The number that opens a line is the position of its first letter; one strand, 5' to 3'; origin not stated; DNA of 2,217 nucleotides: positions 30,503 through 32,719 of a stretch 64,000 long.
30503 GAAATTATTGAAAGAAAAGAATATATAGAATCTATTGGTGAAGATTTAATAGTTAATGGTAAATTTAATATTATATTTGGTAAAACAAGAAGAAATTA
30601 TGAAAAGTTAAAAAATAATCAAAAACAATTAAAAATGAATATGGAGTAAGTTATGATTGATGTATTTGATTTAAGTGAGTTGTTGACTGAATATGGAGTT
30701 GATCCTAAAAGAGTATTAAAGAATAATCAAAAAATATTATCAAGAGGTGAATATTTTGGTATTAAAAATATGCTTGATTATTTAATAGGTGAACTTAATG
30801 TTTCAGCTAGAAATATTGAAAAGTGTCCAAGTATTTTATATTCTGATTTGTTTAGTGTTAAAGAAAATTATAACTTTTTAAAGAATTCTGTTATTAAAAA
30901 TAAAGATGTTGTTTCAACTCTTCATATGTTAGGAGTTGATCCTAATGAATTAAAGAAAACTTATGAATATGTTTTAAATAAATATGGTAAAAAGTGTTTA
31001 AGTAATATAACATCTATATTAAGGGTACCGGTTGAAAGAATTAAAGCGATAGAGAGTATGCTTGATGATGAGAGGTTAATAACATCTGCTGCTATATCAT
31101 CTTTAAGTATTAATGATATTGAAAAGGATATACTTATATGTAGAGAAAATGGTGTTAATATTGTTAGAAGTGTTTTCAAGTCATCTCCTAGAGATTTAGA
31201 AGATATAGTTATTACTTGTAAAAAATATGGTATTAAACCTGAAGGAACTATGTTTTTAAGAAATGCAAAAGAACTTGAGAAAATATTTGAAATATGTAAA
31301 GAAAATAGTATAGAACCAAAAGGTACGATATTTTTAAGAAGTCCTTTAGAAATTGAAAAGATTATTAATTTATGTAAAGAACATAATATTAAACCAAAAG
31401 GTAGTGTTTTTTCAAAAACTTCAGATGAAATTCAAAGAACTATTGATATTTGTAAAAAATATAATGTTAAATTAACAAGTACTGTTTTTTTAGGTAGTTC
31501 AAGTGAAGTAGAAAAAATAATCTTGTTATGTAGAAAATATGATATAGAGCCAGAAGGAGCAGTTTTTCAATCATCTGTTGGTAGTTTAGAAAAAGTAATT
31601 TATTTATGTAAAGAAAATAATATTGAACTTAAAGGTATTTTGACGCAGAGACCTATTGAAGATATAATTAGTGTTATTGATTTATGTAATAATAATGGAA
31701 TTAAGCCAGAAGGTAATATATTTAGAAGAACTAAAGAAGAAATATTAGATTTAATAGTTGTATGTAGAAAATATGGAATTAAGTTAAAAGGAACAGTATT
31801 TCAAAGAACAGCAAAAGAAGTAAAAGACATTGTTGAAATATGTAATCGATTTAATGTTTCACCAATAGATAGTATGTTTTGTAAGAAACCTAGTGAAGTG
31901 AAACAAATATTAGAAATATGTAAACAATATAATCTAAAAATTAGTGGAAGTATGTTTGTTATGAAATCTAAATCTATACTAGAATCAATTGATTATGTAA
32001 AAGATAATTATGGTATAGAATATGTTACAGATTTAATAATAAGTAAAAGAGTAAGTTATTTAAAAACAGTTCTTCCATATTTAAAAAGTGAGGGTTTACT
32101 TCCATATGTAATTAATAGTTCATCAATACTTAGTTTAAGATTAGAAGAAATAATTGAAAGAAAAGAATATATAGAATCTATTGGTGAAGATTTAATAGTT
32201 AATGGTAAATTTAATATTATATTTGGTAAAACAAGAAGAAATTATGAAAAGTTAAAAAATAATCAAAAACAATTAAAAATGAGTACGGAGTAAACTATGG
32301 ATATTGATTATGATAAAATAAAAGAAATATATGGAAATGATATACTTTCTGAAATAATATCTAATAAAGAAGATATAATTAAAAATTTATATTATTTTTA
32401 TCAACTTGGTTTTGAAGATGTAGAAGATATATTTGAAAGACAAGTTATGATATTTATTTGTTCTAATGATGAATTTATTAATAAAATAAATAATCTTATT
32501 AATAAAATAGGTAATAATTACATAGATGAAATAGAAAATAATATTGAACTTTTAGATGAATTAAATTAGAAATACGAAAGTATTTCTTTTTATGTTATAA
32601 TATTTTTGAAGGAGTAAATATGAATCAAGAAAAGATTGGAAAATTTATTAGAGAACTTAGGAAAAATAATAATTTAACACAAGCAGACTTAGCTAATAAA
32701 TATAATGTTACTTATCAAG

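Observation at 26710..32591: Self-contained operon coupling a J-domain protein to two 26-residue tandem-repeat (mTERF-like?) solenoid paralogs and a small acidic protein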

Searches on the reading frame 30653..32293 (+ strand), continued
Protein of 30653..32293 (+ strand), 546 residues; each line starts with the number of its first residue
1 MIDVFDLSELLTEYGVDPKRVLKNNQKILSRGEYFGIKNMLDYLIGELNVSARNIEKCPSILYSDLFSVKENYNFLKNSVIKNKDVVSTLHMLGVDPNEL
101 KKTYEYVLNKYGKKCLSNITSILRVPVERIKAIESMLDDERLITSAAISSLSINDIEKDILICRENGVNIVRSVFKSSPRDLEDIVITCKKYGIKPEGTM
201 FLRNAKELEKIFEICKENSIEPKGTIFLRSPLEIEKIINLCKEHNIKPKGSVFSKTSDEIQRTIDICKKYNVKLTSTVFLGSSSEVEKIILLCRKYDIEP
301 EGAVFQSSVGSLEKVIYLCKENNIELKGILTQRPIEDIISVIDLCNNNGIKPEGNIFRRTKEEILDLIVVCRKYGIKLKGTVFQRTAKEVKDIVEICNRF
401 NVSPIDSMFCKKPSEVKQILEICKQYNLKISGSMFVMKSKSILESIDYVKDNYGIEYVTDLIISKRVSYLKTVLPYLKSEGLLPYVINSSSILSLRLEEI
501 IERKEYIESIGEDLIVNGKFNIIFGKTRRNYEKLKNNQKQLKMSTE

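Call 51: find_related_loci(query=A1, collection=viral_contigs, flank=10000)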
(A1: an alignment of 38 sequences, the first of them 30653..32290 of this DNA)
Query A1 (546 aa) in viral_contigs; peptide patterns used: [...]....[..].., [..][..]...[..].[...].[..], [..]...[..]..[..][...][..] (x = any residue, [..] = any of these).
164 stretches matched a pattern, but none encodes a relative of the query by tblastn (E <= 1e-3).

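Call 52: search_dna_similar(query=window:30653-32290:+, collection=phages, mode=protein, max_evalue=0.001)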
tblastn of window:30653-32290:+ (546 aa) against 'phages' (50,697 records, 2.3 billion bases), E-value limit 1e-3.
No match.

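Call 53: search_dna_similar(query=window:30653-32290:+, collection=plasmids, mode=protein, max_evalue=0.001)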
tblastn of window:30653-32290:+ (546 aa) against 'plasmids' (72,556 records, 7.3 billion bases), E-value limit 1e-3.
No match.

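Call 83: search_protein_families(library=pfam, proteins=[L066:2013-4046:+, L066:5009-5452:+, L066:5535-6779:+, L066:6792-7856:+, L066:7868-9937:+, L066:12424-13023:+, L066:13102-13509:+], max_evalue=0.001)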
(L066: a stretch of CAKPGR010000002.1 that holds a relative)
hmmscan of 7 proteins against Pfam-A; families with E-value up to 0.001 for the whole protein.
L066:2013-4046:+ (677 aa): 5 families
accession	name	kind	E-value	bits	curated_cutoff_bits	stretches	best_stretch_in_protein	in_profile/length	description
PF03412.21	Peptidase_C39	-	1.9e-33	115.6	22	1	6-137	1-128/133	Peptidase C39 family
PF00005.33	ABC_tran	-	5.7e-22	79.2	25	1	480-617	1-135/137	ABC transporter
PF00664.28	ABC_membrane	-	4.9e-21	76.1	28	1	174-425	13-272/274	ABC transporter transmembrane region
PF13529.12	Peptidase_C39_2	-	1.3e-05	26.2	24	1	6-115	2-143/143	Peptidase_C39 like family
PF13555.12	AAA_29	-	0.0009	19.4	27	0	482-507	14-39/61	P-loop containing region of AAA domain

L066:5009-5452:+ (147 aa): 1 family
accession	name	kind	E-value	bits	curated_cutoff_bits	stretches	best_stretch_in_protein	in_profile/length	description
PF09424.15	YqeY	-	1.4e-47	161.9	27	1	2-144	1-143/143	Yqey-like protein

L066:5535-6779:+ (414 aa): 3 families
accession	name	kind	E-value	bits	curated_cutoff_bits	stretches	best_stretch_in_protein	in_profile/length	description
PF14450.12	FtsA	-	1.4e-25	90.5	31.8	1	202-361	1-127/127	Cell division protein FtsA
PF11104.14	PilM_2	-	6e-11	42.3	27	1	8-259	2-240/340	Type IV pilus assembly protein PilM;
PF02491.25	SHS2_FTSA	-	6.6e-11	42.9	25.4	1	87-157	9-79/79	SHS2 domain inserted in FTSA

L066:6792-7856:+ (354 aa): 2 families
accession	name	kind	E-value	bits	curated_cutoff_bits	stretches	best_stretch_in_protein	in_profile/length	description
PF00091.31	Tubulin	-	2.3e-53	181.8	33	1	11-172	1-190/190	Tubulin/FtsZ family, GTPase domain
PF12327.13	FtsZ_C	-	2.4e-31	108.3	27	1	220-314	1-95/95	FtsZ family, C-terminal domain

L066:7868-9937:+ (689 aa): 0 families

L066:12424-13023:+ (199 aa): 4 families
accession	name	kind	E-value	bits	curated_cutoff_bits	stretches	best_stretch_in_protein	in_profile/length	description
PF01381.28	HTH_3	-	1.1e-14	54.6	23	1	16-69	2-55/55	Helix-turn-helix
PF12844.13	HTH_19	-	5.3e-07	29.9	30.2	1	16-73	5-62/64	Helix-turn-helix domain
PF13443.12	HTH_26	-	1.2e-06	29.1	22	1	17-73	4-61/63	Cro/C1-type HTH DNA-binding domain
PF15731.11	MqsA_antitoxin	-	0.00026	21.6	30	1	16-57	75-116/131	Antitoxin component of bacterial toxin-antitoxin system, MqsA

L066:13102-13509:+ (135 aa): 0 families

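Call 90: fold_search(model_id=the predicted structure, library=viral)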
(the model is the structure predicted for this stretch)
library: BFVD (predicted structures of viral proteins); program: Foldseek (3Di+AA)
matches with E <= 10: 145; with E <= 0.001: 0
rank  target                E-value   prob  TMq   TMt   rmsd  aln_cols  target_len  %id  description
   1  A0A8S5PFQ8            7.2e-02  0.12  0.09  0.07  42.8       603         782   10  Minor tail protein [Caudovirales sp. ctbaM10]
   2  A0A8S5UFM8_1          9.3e-02  0.12  0.09  0.07  30.7       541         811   10  Minor tail protein [Caudovirales sp. ctvQY7]
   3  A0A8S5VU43            1.3e-01  0.08  0.08  0.05  23.9       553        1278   12  Uncharacterized protein [Ackermannviridae sp.]
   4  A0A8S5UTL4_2          1.5e-01  0.16  0.14  0.08  33.9       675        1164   10  Morphogenesis protein 1 hydrolase [Myoviridae sp. ctYA416]
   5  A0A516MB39            1.8e-01  0.13  0.12  0.07  24.6       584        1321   12  (no name in the UniProt tables at hand)
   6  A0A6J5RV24            1.9e-01  0.08  0.08  0.07  36.0       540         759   10  Phage tail tape measure protein [uncultured Caudovirales phage]
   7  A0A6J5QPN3            2.2e-01  0.11  0.10  0.07  32.7       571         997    9  DUF4214 domain-containing protein [uncultured Caudovirales phage]
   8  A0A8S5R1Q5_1          2.7e-01  0.07  0.08  0.05  25.1       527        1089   10  Tail tape measure [Siphoviridae sp. ctj7g1]
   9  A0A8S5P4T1            2.9e-01  0.08  0.09  0.08  39.6       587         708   11  Minor tail protein [Siphoviridae sp. ctQtc11]
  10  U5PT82                3.5e-01  0.06  0.08  0.05  29.6       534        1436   11  Tape measure [Clavibacter phage CN1A]
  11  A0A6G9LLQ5            3.8e-01  0.06  0.09  0.06  24.8       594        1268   12  Phage tail tape measure protein domain-containing protein [Enterococcus phage vipetofem]
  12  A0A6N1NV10            4.2e-01  0.10  0.09  0.14  16.5       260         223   15  Transcription factor TFIIB cyclin-like domain-containing protein [Tupanvirus deep ocean]
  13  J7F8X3                4.2e-01  0.10  0.10  0.07  26.5       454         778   10  Putative structural protein [Agrobacterium phage 7-7-1]
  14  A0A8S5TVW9            4.2e-01  0.06  0.09  0.07  36.3       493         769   12  Minor tail protein [Siphoviridae sp. ctmxA102]
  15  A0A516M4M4            4.3e-01  0.06  0.08  0.05  35.2       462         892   12  (no name in the UniProt tables at hand)
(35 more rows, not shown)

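Call 91: search_protein_families(library=pfam, proteins=[P0085], max_evalue=1)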
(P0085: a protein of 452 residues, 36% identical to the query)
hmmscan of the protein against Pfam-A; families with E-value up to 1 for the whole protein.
P0085 (452 aa): 15 families
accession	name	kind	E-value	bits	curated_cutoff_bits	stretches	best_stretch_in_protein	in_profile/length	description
PF01565.28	FAD_binding_4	-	3.6e-07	30.4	26.4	0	237-257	8-28/139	FAD binding domain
PF02536.19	mTERF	-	9.1e-06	25.2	23.1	1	19-97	188-272/314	mTERF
PF18953.6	SAP_new25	-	0.00018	21.5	26.3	0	166-181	12-27/51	SAP domain-containing new25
PF13500.12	AAA_26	-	0.0003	21.2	27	1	150-208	131-188/198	AAA domain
PF05889.19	SepSecS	-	0.00052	19.3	21.1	1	266-313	142-194/389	O-phosphoseryl-tRNA(Sec) selenium transferase, SepSecS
PF09827.14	CRISPR_Cas2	-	0.0025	18.4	23.8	0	164-197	15-50/74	CRISPR associated protein Cas2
PF02006.22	PPS_PS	-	0.0033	17.5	26.4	0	290-340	16-66/176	Phosphopantothenate/pantothenate synthetase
PF21445.3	ADDB_N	-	0.0038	16.9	26.6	1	205-239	244-278/290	ADDB, N-terminal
PF07905.16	PucR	-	0.0089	16.8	33.5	0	241-310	31-100/118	Purine catabolism regulatory protein-like family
PF05209.18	MinC_N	-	0.014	15.9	27.3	0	137-177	30-70/71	Septum formation inhibitor MinC, N-terminal domain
PF13501.12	SoxY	-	0.026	15.2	28.4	0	253-285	30-63/112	Sulfur oxidation protein SoxY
PF11123.14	DNA_Packaging_2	-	0.069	13.7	27.5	1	211-230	27-46/79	DNA packaging protein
PF00338.27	Ribosomal_S10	-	0.083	13.6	21.2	0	235-268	9-42/98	Ribosomal protein S10p/S20e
PF14367.12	DUF4411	-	0.25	11.6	23.5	0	224-259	113-148/159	Domain of unknown function (DUF4411)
PF14106.11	DUF4279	-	0.75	10.5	25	0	281-317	54-90/116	Domain of unknown function (DUF4279)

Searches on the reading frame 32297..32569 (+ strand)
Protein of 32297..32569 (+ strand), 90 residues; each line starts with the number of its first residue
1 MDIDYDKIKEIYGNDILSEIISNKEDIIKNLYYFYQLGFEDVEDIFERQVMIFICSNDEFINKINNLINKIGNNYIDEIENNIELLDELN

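Call 3: search_protein_families(library=pfam, proteins=[window:32297-32569:+], max_evalue=1)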
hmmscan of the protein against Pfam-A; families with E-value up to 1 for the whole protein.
window:32297-32569:+ (90 aa): 3 families
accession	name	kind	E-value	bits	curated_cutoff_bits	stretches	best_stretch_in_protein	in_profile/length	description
PF06878.16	Pkip-1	-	0.01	16.3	25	1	2-79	76-145/163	Pkip-1 protein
PF15003.11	HAUS2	-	0.072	13.3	27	1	14-71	90-147/191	HAUS augmin-like complex subunit 2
PF18119.6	RIG-I_C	-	0.26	11.6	23.2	0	57-86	12-39/141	RIG-I receptor C-terminal domain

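Call 4: search_protein_families(library=ncbifam, proteins=[window:32297-32569:+], max_evalue=1)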
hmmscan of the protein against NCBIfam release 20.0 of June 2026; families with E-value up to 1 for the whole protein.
window:32297-32569:+ (90 aa): 0 families

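Call 15: search_protein_families(library=padloc, proteins=[window:32297-32569:+], max_evalue=0.1)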
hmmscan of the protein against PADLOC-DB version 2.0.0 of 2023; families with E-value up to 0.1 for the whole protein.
window:32297-32569:+ (90 aa): 0 families

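Call 16: search_protein_families(library=phrogs, proteins=[window:32297-32569:+], max_evalue=0.1)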
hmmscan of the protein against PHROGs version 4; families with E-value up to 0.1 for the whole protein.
window:32297-32569:+ (90 aa): 3 families
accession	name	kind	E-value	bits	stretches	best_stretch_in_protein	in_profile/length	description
phrog_23470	-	unknown function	0.037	15.2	1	20-88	21-88/106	-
phrog_4916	-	unknown function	0.038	14.7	1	57-82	13-38/71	-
phrog_36942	-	unknown function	0.081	14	1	49-83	10-44/130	-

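Call 37: search_solved_structures(query=A2, max_evalue=10, show_alignments=2)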
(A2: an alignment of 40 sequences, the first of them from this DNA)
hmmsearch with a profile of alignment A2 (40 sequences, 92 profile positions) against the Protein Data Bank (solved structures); distinct sequences matched with E-value up to 10: 18.
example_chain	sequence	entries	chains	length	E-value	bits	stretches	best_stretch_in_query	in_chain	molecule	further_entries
6jqv_A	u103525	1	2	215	0.071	16.5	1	27-64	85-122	NAP1-related protein 2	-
8eov_A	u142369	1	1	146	0.17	15.3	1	19-70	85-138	C2HR1_4r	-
3hl6_A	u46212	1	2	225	0.38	14.1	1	7-72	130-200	Pathogenicity island protein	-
28vy_H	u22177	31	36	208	0.41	14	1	13-39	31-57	DNA replication complex GINS protein PSF1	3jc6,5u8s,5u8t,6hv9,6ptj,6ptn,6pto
3jc5_A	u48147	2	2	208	0.41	14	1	13-39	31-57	DNA replication complex GINS protein PSF1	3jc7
7bqq_A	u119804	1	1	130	0.48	13.8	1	21-76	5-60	Gogy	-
5day_A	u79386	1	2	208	0.71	13.3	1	27-64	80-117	NAP1-related protein 1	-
5crk_O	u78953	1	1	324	0.95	12.9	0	42-72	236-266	Transcription termination factor 1, mitochondrial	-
7c7x_E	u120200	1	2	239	1.1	12.7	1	28-64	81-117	NAP1-related protein 1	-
2l69_A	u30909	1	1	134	1.1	12.7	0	6-42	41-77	Rossmann 2x3 fold protein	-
5co0_O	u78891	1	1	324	1.1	12.6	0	42-72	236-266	Transcription termination factor 1, mitochondrial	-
7f4s_D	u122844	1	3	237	1.3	12.4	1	22-52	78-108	MTA9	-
3mva_O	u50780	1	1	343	2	11.8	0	42-72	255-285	Transcription termination factor, mitochondrial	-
3mvb_O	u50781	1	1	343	2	11.8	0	42-72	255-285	Transcription termination factor, mitochondrial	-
5crj_O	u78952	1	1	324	2.1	11.8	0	42-72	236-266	Transcription termination factor 1, mitochondrial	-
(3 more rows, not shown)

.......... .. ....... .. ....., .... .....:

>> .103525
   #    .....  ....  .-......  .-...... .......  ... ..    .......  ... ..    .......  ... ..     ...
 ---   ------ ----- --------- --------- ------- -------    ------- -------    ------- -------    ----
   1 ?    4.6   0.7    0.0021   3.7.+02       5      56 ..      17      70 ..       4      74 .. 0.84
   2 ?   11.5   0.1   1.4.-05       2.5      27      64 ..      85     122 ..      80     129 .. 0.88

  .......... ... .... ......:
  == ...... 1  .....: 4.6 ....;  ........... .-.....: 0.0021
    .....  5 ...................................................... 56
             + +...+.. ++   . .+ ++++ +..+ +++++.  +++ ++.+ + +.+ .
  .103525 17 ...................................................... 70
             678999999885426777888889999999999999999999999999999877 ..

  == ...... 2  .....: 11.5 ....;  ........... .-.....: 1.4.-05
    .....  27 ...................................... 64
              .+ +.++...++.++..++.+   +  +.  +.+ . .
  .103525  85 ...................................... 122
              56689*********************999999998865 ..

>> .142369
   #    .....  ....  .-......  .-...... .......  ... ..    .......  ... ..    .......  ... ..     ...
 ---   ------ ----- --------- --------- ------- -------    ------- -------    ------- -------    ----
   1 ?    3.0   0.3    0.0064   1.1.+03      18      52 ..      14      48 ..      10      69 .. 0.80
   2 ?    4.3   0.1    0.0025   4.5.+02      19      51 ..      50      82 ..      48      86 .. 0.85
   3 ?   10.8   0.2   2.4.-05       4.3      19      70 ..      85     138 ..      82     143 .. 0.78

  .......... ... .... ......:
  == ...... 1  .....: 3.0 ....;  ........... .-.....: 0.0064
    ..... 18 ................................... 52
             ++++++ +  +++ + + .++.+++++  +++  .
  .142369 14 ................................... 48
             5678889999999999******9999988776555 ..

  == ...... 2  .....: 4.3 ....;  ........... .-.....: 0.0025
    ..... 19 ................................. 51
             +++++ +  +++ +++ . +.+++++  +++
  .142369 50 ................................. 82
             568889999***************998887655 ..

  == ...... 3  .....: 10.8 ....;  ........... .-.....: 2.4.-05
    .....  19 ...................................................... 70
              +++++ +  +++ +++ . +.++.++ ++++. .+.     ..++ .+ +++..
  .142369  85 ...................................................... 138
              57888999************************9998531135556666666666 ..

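Call 38: find_homologous_proteins(query=window:32297-32569:+, max_evalue=0.001)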
Query window:32297-32569:+ (90 aa): 7 proteins with E <= 0.001 among 27 candidates.
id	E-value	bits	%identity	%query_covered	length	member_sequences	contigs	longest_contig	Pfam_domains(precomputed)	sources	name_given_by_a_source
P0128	2.6e-46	173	99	100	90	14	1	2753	-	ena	-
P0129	1.0e-43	165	92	100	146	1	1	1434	-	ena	-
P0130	4.8e-43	163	91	100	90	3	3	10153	-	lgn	-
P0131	2.7e-21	93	60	99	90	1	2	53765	-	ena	-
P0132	2.9e-21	93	60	99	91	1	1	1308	-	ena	-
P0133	2.4e-20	90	58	99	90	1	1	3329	-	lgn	-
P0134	3.1e-6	45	94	37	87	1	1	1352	-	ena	-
